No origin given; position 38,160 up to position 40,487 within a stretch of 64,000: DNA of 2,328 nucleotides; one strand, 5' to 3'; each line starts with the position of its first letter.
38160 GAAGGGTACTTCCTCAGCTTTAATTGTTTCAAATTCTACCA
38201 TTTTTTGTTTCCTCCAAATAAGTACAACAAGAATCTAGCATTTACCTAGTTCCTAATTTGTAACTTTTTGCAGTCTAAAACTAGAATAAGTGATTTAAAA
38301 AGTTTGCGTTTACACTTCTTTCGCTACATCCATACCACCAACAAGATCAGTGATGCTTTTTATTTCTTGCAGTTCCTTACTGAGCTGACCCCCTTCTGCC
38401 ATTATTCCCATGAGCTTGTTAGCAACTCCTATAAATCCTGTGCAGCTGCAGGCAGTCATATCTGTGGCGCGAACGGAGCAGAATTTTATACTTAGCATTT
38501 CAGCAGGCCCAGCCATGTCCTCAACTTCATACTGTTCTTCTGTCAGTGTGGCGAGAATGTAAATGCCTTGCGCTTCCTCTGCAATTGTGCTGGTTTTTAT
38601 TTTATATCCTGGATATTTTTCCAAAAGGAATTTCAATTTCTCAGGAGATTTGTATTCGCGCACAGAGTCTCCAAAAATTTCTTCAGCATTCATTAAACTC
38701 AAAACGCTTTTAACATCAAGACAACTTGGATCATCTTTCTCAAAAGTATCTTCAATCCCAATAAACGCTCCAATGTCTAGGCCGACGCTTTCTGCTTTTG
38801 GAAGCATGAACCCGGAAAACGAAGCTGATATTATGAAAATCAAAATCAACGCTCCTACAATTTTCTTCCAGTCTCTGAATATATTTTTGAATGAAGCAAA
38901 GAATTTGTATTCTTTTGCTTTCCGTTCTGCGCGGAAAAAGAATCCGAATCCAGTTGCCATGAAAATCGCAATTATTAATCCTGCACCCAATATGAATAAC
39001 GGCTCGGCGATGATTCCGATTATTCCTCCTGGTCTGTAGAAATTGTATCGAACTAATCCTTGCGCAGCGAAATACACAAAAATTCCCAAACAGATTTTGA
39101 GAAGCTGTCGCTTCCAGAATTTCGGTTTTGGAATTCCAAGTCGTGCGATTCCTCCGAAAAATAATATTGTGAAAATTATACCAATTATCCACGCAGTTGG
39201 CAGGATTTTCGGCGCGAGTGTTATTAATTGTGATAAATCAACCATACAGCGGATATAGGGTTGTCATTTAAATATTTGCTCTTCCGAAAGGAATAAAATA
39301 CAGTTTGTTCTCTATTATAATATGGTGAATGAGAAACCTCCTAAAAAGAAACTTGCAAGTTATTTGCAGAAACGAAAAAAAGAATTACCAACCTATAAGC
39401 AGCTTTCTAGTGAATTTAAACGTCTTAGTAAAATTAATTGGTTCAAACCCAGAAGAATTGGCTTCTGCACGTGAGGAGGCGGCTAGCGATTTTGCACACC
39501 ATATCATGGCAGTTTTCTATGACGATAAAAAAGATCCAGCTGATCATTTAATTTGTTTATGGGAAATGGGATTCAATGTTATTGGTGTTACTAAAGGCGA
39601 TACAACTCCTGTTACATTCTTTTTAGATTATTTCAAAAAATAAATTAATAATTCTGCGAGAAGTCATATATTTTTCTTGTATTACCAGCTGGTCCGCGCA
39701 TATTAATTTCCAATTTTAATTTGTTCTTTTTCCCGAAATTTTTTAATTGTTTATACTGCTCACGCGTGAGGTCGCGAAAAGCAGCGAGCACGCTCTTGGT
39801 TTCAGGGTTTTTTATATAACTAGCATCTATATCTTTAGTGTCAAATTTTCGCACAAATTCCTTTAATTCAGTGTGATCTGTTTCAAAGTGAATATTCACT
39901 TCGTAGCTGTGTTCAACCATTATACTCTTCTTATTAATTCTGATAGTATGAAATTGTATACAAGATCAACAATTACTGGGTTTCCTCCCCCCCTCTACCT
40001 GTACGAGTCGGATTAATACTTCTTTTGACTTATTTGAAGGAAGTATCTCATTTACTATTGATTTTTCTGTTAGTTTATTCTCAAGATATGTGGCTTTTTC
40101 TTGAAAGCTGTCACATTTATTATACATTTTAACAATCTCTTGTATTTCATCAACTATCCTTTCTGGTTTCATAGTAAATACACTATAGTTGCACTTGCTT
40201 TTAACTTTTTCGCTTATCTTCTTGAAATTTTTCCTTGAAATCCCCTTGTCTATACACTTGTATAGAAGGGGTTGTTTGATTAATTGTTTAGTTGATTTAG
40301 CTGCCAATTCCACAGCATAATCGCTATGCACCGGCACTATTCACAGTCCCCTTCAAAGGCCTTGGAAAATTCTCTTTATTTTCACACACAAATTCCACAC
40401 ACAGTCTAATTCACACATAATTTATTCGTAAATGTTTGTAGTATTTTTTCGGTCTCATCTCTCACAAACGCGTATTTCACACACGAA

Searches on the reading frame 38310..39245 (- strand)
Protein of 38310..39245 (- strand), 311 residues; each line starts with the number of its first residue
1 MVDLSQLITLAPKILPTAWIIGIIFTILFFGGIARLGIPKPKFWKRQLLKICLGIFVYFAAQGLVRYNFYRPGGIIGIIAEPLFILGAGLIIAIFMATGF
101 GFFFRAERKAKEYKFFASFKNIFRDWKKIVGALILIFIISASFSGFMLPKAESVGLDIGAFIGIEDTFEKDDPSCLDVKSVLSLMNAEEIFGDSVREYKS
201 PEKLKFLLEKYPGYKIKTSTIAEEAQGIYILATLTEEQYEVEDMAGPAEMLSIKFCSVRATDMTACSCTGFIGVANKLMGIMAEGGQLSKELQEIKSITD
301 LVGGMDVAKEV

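Call 13: find_encoding_contigs(protein=window:38310-39245:-, flank=10000, max_places=10)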
Protein window:38310-39245:- (311 aa): 2 contigs read that carry it; 1 place shown.
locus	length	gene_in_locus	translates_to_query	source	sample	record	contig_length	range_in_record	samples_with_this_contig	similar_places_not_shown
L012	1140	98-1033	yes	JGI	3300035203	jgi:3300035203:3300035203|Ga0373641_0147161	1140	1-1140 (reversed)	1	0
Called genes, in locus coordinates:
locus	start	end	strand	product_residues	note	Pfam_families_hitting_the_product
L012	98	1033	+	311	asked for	-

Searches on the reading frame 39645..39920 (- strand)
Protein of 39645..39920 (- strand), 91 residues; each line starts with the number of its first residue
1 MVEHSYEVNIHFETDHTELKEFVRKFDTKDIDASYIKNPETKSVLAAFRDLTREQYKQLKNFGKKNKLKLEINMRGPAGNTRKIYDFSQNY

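Call 7: search_protein_families(library=pfam, proteins=[window:39645-39920:-], max_evalue=1)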
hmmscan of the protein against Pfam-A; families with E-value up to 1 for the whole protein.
window:39645-39920:- (91 aa): 2 families
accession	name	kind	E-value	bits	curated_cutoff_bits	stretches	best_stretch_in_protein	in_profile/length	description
PF25022.1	NPHP3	-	0.0035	17.7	33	1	19-71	73-133/160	Nephrocystin-3 domain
PF11765.13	Hyphal_reg_CWP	-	0.14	11.5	28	1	35-86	210-257/328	Hyphally regulated cell wall protein N-terminal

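Call 8: search_protein_families(library=phrogs, proteins=[window:39645-39920:-], max_evalue=1)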
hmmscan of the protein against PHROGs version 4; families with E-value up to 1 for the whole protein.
window:39645-39920:- (91 aa): 1 family
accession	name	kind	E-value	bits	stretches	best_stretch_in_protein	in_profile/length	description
phrog_13166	-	unknown function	0.052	14.3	1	10-70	89-147/245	-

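Call 60: search_protein_families(library=ncbifam, proteins=[window:39645-39920:-], max_evalue=1)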
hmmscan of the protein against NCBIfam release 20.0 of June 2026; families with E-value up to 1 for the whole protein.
window:39645-39920:- (91 aa): 0 families

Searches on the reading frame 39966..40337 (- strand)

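Call 7: search_protein_families(library=pfam, proteins=[window:39966-40337:-], max_evalue=1)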
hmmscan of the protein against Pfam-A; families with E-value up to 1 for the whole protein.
window:39966-40337:- (123 aa): 5 families
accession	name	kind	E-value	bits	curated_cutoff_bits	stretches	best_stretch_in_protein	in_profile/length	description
PF23744.1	ARM_LRRK2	-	0.019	13.7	26.2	1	46-113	218-284/638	LRRK2 ARM repeat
PF17082.10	Spc29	-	0.03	14.6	31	1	31-101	87-153/245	Spindle Pole Component 29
PF07230.16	Portal_T4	-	0.037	13.2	22.9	1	14-100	337-417/433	Bacteriophage T4-like portal protein (Gp20)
PF21227.3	Myb_DNA-binding_7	-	0.12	12.7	27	1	25-49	10-34/49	Myb-like DNA-binding domain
PF09187.15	RdDM_RDM1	-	0.16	12.4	25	1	13-100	34-118/119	RNA-directed DNA methylation 1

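Call 8: search_protein_families(library=phrogs, proteins=[window:39966-40337:-], max_evalue=1)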
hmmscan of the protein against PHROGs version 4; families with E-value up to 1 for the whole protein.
window:39966-40337:- (123 aa): 3 families
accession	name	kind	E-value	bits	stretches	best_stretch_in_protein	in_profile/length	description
phrog_463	-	transcription regulation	0.014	16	1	29-90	185-246/250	anti-repressor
phrog_15380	-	unknown function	0.11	13.8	1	40-91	19-68/100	-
phrog_9487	-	unknown function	0.11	13.7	1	3-82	15-93/133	-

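Call 60: search_protein_families(library=ncbifam, proteins=[window:39966-40337:-], max_evalue=1)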
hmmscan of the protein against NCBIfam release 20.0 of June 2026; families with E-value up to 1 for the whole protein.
window:39966-40337:- (123 aa): 5 families
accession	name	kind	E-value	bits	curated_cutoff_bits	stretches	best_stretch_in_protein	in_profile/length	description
NF010732.0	PRK14134.1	equivalog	0.0028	17.3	351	1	13-102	123-210/283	recombination regulator RecX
TIGR00281.1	TIGR00281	equivalog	0.0095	15.5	89.2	1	23-104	8-89/186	SMC-Scp complex subunit ScpB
TIGR00811.1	sit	subfamily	0.023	13.1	1047.6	1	41-97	467-523/548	silicon transporter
NF005288.0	PRK06806.1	equivalog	0.039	13.2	396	1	17-87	196-263/281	class II fructose-bisphosphate aldolase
TIGR03860.1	FMN_nitrolo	subfamily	0.079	11.8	279.7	1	38-106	343-408/422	NtaA/DmoA family FMN-dependent monooxygenase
